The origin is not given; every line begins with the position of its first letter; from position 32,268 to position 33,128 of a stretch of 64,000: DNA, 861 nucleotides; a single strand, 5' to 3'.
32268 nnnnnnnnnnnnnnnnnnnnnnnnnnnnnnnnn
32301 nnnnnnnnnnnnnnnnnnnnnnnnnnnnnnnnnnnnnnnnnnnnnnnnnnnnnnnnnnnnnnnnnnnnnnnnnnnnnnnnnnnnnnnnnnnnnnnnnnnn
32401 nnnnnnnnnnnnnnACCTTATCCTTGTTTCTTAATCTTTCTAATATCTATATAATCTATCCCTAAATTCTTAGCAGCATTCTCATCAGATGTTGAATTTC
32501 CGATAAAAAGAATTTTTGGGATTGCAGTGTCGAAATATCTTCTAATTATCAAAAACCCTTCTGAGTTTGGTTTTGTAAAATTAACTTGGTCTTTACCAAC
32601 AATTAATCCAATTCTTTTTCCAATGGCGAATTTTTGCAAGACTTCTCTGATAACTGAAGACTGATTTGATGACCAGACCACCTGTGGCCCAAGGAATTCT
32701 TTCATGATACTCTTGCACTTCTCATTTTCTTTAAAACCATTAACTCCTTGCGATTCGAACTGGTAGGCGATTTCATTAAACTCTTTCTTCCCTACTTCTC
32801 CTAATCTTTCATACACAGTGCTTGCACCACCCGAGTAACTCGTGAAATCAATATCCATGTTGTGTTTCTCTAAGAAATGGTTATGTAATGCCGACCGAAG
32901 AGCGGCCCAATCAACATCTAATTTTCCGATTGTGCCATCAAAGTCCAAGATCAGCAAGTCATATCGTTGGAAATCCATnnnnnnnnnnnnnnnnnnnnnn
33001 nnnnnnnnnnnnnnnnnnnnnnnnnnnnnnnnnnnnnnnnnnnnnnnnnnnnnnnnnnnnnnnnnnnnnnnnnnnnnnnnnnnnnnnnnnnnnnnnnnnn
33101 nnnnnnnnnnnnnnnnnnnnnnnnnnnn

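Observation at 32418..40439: Nonulosonic-acid module combining NeuB/NeuA with two APH-fold kinases and a HAD phosphatase, plus an aminotransferase-dehydratase fusion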

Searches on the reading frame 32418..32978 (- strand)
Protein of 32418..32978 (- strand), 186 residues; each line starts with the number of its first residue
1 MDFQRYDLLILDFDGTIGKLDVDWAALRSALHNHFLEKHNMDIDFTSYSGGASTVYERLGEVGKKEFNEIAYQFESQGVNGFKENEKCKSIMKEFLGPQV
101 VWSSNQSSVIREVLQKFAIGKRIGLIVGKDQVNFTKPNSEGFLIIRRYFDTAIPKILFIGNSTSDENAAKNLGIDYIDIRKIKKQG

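Call 3: search_protein_families(library=pfam, proteins=[window:32418-32978:-], max_evalue=0.01)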
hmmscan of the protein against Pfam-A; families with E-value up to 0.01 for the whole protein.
window:32418-32978:- (186 aa): 2 families
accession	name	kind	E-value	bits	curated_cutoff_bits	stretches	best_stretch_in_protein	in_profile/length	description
PF13419.12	HAD_2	-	9.8e-12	45.8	23.8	1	10-177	2-176/178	Haloacid dehalogenase-like hydrolase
PF00702.32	Hydrolase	-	0.0022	18.9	26.4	0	100-173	117-191/191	haloacid dehalogenase-like hydrolase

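Call 4: search_protein_families(library=ncbifam, proteins=[window:32418-32978:-], max_evalue=0.01)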
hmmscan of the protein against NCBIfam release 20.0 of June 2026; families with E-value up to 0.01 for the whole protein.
window:32418-32978:- (186 aa): 14 families
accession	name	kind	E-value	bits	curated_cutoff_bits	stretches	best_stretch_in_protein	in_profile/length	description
NF009695.0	PRK13222.1-2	equivalog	8.9e-08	31.9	225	1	105-177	119-191/226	phosphoglycolate phosphatase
TIGR01549.1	HAD-SF-IA-v1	subfamily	2.1e-06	28.2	23.3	1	82-173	57-149/149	HAD-IA family hydrolase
NF009694.0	PRK13222.1-1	equivalog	3.9e-06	26.3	415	1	108-175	139-206/252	phosphoglycolate phosphatase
NF008000.0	PRK10725.1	equivalog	6.7e-06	26.3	215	1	98-181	104-187/188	fructose-1-phosphate/6-phosphogluconate phosphatase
TIGR01449.2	PGP_bact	equivalog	8.4e-06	25.5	180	1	108-177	113-182/213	phosphoglycolate phosphatase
NF009697.0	PRK13222.1-4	equivalog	2.4e-05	23.8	327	1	98-177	112-191/232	phosphoglycolate phosphatase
TIGR02252.1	DREG-2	subfamily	2.7e-05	24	155.2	1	98-175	122-200/203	HAD hydrolase, REG-2-like, family IA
NF009698.0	PRK13223.1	equivalog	8.8e-05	21.8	466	1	110-177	131-198/272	phosphoglycolate phosphatase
NF009696.0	PRK13222.1-3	equivalog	0.00044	20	359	1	99-174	103-181/223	N-acetylmuramic acid 6-phosphate phosphatase MupP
TIGR01993.1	Pyr-5-nucltdase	equivalog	0.00082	19.2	142.9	1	61-176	64-180/183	pyrimidine 5'-nucleotidase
TIGR01489.1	DKMTPPase-SF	subfamily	0.0023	18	81.55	0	8-76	3-70/188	MtnX-like HAD-IB family phosphatase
TIGR01662.1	HAD-SF-IIIA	subfamily_domain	0.0023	18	44.6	0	97-179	41-138/141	HAD-IIIA family hydrolase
NF009804.0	PRK13288.1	equivalog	0.0029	17.1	218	1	101-174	103-176/215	pyrophosphatase PpaX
TIGR02009.1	PGMB-YQAB-SF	subfamily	0.0066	16.7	153.35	0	104-150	111-157/186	beta-phosphoglucomutase family hydrolase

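Call 43: search_solved_structures(query=A3, max_evalue=0.1)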
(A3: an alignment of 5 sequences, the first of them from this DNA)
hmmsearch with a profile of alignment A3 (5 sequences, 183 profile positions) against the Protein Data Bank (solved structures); distinct sequences matched with E-value up to 0.1: 54.
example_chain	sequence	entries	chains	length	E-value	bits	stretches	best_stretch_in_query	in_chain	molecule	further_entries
3d6j_A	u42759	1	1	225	4e-08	36.4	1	101-179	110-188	Putative haloacid dehalogenase-like hydrolase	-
2hsz_A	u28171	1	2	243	2.2e-07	34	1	98-175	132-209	novel predicted phosphatase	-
3kbb_A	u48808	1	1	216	6.5e-07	32.5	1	75-177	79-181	Phosphorylated carbohydrates phosphatase TM_1254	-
3kzx_A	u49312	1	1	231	7.8e-07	32.2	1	8-174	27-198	HAD-superfamily hydrolase, subfamily IA, variant 1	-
2hdo_A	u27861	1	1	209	2.2e-06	30.7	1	5-176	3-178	Phosphoglycolate phosphatase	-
2nyv_A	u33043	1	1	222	3.2e-06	30.2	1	8-173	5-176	Phosphoglycolate phosphatase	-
2yy6_A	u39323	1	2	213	3.3e-06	30.2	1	8-173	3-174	phosphoglycolate phosphatase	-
2hi0_A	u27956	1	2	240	6.9e-06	29.1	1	88-179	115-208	Putative phosphoglycolate phosphatase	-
4rn3_A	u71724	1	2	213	8.4e-05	25.6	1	104-177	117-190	HAD superfamily hydrolase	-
4gib_A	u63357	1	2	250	0.00014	24.9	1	73-169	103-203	Beta-phosphoglucomutase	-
1qq5_A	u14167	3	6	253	0.00028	23.9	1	100-175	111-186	PROTEIN (L-2-HALOACID DEHALOGENASE)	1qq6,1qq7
1aq6_A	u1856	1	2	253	0.00029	23.8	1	100-175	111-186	L-2-HALOACID DEHALOGENASE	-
3s6j_A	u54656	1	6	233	0.0003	23.8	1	7-171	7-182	Hydrolase, haloacid dehalogenase-like family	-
3um9_A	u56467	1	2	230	0.00068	22.6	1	83-173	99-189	Haloacid dehalogenase, type II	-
4ygq_A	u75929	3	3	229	0.0014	21.6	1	114-175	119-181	Hydrolase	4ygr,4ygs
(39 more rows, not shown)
